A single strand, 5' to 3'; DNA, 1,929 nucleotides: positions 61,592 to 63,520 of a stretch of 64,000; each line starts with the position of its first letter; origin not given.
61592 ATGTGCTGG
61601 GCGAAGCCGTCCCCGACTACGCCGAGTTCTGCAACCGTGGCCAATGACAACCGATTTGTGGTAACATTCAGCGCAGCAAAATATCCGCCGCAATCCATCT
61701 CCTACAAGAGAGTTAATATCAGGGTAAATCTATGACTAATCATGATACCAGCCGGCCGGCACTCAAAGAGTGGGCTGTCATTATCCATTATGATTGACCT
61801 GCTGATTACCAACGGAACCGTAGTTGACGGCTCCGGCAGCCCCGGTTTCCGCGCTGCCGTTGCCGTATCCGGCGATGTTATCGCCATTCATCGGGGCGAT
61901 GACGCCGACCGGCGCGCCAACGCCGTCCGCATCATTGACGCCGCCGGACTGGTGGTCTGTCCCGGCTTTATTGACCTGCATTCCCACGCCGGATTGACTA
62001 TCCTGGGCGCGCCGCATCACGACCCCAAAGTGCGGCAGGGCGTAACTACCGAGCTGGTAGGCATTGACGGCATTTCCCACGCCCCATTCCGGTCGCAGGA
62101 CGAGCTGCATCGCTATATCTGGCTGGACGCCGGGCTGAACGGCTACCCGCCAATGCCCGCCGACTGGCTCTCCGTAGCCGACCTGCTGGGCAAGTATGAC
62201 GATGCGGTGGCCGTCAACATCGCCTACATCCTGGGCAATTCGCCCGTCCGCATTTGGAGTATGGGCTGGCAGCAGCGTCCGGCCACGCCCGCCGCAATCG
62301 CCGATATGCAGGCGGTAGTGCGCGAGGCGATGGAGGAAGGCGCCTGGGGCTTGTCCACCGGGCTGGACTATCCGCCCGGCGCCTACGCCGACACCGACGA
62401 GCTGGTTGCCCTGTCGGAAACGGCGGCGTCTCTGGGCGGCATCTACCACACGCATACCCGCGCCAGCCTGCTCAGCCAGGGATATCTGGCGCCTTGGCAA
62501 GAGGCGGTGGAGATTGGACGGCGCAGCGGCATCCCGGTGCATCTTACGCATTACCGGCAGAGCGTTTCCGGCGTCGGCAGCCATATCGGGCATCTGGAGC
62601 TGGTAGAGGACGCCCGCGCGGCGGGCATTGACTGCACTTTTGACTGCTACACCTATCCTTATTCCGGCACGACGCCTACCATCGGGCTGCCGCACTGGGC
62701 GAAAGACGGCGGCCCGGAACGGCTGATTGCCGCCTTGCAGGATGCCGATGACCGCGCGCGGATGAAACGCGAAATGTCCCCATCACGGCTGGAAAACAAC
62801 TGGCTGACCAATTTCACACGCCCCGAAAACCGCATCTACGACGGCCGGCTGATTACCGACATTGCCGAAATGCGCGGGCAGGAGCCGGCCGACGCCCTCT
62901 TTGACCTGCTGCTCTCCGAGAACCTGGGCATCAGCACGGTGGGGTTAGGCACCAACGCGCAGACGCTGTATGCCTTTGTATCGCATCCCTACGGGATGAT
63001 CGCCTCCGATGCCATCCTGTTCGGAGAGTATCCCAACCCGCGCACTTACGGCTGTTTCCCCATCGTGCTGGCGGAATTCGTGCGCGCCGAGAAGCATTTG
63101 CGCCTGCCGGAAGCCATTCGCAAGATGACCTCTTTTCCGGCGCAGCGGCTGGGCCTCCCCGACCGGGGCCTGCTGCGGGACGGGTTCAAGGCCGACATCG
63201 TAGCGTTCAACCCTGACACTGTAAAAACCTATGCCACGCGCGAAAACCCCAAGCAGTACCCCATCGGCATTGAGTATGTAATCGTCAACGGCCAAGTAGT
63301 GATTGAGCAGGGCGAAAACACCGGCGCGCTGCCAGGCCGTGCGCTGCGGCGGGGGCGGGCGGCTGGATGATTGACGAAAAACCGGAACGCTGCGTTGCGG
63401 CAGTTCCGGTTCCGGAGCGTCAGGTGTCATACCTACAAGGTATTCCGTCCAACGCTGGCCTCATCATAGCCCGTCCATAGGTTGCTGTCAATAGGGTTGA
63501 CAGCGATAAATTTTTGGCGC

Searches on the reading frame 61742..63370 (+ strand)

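Call 36: search_protein_families(library=pfam, proteins=[window:61742-63370:+])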
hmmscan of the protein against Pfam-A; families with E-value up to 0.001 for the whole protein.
window:61742-63370:+ (542 aa): 2 families
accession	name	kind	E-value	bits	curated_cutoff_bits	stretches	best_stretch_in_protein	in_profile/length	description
PF07969.17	Amidohydro_3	-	5.2e-29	102.5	29.7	1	63-521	1-472/472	Amidohydrolase family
PF01979.26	Amidohydro_1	-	1.5e-08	34.7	25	1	448-520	276-345/345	Amidohydrolase family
